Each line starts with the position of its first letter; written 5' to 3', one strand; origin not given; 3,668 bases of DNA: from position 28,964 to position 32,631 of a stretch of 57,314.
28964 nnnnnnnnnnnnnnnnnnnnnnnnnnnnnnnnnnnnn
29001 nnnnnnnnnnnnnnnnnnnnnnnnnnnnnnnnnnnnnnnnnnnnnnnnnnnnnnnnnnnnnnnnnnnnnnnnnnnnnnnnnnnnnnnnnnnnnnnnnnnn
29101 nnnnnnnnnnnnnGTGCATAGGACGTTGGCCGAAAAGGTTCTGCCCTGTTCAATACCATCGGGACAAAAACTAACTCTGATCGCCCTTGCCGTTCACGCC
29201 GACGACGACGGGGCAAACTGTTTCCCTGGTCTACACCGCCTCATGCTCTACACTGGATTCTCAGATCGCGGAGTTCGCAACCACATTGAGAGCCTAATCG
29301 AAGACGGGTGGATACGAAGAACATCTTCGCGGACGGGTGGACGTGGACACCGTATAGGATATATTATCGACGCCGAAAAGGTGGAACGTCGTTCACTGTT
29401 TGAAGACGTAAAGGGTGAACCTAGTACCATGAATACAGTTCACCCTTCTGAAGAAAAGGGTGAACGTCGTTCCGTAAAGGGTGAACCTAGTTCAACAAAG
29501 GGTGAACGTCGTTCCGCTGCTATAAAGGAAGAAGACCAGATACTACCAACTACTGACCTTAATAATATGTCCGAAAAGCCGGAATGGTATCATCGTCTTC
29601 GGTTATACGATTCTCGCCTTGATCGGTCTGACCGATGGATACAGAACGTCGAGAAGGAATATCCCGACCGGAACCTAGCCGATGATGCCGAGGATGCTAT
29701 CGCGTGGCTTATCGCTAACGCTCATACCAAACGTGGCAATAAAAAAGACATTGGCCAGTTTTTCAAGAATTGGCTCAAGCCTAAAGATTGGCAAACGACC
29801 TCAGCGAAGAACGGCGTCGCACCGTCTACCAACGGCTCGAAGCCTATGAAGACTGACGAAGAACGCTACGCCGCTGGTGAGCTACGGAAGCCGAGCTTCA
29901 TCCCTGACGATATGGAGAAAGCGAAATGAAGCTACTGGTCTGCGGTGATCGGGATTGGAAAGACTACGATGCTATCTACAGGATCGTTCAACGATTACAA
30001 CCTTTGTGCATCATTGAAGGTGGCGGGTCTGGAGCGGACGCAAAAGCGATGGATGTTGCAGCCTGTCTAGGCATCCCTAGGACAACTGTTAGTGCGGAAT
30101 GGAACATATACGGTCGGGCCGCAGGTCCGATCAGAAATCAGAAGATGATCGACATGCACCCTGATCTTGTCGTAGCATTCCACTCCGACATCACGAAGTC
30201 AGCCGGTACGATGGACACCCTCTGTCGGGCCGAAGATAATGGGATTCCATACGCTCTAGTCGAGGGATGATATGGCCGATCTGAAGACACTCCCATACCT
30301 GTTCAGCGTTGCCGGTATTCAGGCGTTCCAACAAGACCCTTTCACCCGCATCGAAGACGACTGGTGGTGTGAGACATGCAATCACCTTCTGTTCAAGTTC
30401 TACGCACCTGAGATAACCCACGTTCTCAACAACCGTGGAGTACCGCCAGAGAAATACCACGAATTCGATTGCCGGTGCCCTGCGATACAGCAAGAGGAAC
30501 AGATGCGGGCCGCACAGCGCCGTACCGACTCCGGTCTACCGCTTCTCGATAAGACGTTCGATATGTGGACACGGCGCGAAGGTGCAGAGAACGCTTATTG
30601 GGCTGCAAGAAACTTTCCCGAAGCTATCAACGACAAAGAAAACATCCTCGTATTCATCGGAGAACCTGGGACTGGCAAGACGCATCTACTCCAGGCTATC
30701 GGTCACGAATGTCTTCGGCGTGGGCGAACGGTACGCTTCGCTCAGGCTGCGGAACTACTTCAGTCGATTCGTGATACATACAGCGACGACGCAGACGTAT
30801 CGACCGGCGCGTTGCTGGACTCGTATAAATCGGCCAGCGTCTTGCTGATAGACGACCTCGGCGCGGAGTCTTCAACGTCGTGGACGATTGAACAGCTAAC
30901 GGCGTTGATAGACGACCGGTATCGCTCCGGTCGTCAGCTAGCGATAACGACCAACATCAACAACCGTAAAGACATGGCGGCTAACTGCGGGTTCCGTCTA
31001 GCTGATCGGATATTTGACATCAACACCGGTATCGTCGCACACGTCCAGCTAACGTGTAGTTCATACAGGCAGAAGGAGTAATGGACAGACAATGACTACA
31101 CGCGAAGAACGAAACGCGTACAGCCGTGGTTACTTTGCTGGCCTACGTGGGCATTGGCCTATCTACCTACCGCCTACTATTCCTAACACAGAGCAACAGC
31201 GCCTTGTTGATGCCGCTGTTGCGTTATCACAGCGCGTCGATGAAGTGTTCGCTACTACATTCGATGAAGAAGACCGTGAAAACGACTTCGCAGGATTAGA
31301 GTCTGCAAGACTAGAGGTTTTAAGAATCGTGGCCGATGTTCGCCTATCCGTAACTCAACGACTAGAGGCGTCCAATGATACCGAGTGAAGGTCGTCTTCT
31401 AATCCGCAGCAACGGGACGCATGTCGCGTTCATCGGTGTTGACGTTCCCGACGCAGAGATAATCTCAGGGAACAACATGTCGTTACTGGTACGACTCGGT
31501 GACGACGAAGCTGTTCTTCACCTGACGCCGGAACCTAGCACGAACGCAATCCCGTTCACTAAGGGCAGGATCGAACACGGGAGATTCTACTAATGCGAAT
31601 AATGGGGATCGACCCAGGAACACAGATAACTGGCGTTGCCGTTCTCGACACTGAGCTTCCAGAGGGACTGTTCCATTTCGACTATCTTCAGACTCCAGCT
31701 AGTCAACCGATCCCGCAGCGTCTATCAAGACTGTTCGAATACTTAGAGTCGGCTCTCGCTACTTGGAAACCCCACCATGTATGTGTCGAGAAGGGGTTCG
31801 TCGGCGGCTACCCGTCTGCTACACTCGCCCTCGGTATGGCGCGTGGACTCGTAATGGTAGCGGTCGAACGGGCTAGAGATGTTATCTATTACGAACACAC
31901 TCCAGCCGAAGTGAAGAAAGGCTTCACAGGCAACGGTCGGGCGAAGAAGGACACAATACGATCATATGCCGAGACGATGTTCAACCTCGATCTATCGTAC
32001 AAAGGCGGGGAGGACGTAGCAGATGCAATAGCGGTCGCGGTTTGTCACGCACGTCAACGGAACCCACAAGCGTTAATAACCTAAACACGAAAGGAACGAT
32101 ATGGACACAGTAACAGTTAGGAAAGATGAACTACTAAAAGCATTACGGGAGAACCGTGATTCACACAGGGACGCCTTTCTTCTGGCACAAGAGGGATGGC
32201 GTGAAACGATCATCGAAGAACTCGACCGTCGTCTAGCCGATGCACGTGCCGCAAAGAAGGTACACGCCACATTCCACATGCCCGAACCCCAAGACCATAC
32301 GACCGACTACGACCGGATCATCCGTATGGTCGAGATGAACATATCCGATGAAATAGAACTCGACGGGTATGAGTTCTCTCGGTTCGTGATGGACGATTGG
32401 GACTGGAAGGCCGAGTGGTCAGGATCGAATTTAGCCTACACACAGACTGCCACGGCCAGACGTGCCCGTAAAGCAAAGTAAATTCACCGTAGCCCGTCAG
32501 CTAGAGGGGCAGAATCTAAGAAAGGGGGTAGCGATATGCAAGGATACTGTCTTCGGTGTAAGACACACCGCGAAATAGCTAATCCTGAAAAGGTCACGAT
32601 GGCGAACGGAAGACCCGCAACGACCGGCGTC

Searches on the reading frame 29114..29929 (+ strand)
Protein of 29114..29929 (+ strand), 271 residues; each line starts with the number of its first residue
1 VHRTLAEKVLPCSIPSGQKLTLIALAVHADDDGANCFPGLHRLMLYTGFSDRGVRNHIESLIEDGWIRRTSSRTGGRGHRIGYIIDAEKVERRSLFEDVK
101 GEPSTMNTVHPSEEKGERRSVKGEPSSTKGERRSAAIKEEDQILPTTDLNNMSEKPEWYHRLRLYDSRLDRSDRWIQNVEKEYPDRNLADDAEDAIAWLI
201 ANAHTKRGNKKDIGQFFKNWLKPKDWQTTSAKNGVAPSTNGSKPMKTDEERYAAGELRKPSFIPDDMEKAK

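Call 19: search_protein_families(library=pfam, proteins=[window:29114-29929:+], max_evalue=0.01)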
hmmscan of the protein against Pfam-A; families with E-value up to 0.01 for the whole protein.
window:29114-29929:+ (271 aa): 1 family
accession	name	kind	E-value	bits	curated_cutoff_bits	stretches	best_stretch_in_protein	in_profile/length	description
PF13730.12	HTH_36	-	8.7e-09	35.5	25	1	14-67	3-55/55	Helix-turn-helix domain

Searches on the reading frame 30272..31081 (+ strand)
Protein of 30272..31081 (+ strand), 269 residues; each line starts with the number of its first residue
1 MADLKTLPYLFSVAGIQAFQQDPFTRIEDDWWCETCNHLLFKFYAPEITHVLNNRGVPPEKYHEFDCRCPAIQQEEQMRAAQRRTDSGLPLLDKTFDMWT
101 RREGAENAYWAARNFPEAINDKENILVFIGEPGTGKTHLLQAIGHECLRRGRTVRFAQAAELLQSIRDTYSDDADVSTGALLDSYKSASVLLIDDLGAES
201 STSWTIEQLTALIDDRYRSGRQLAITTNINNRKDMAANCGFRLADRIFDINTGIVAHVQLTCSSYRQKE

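Call 19: search_protein_families(library=pfam, proteins=[window:30272-31081:+], max_evalue=0.01)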
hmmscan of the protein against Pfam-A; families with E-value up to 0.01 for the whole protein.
window:30272-31081:+ (269 aa): 13 families
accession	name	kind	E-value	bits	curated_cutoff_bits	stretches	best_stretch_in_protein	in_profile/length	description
PF01695.23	IstB_IS21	-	8.6e-17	61.9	24.1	1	119-269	89-234/238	IstB-like ATP binding protein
PF00308.24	Bac_DnaA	-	7.6e-12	46.2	23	1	95-228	6-138/162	Bacterial DnaA ATPAse domain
PF00004.35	AAA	-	7.6e-07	30.1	21.2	1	127-228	2-109/131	ATPase family associated with various cellular activities (AAA)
PF07728.20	AAA_5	-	6.5e-06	26.6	22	1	126-219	2-96/139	AAA domain (dynein-related subfamily)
PF13604.12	AAA_30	-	0.0001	22.5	27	1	118-214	13-113/191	AAA domain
PF00910.28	RNA_helicase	-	0.00026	21.9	21.5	1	127-213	2-75/105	RNA helicase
PF00493.29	MCM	-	0.00037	20.1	23.3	1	122-198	57-132/224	MCM P-loop domain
PF20720.3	nSTAND3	-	0.00042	20.5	27.2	1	121-166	15-61/155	Novel STAND NTPase 3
PF13401.12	AAA_22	-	0.00046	20.9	27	1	122-150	4-32/130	AAA domain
PF13191.12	AAA_16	-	0.00051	21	32.6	1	124-169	25-81/167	AAA ATPase domain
PF02562.22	PhoH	-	0.0022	18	27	1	115-156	12-52/205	PhoH-like protein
PF13245.12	AAA_19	-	0.0042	17.7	25.1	1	122-159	10-47/134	AAA domain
PF24389.1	ORC-CDC6-like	-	0.0056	15.9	27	0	115-150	26-61/571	ORC-CDC6-like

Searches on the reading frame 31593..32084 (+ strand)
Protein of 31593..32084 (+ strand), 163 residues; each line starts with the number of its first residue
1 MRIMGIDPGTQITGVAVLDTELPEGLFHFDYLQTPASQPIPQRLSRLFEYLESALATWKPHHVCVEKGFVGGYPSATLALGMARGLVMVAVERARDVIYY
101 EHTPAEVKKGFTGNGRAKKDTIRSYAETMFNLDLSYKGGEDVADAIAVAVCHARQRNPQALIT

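Call 20: search_protein_families(library=pfam, proteins=[window:31593-32084:+], max_evalue=0.01)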
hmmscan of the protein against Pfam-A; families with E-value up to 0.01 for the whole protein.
window:31593-32084:+ (163 aa): 1 family
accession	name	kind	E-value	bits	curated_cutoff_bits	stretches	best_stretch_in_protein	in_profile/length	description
PF02075.23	RuvC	-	2.3e-27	96.1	22.2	1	3-152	1-148/148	Crossover junction endodeoxyribonuclease RuvC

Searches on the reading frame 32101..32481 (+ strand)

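Call 56: search_protein_families(library=phrogs, proteins=[window:32101-32481:+], max_evalue=0.001)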
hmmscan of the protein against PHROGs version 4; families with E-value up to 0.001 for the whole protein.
window:32101-32481:+ (126 aa): 1 family
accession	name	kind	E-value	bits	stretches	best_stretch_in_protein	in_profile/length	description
phrog_34511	-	unknown function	1.9e-18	68.1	1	1-115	6-120/126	-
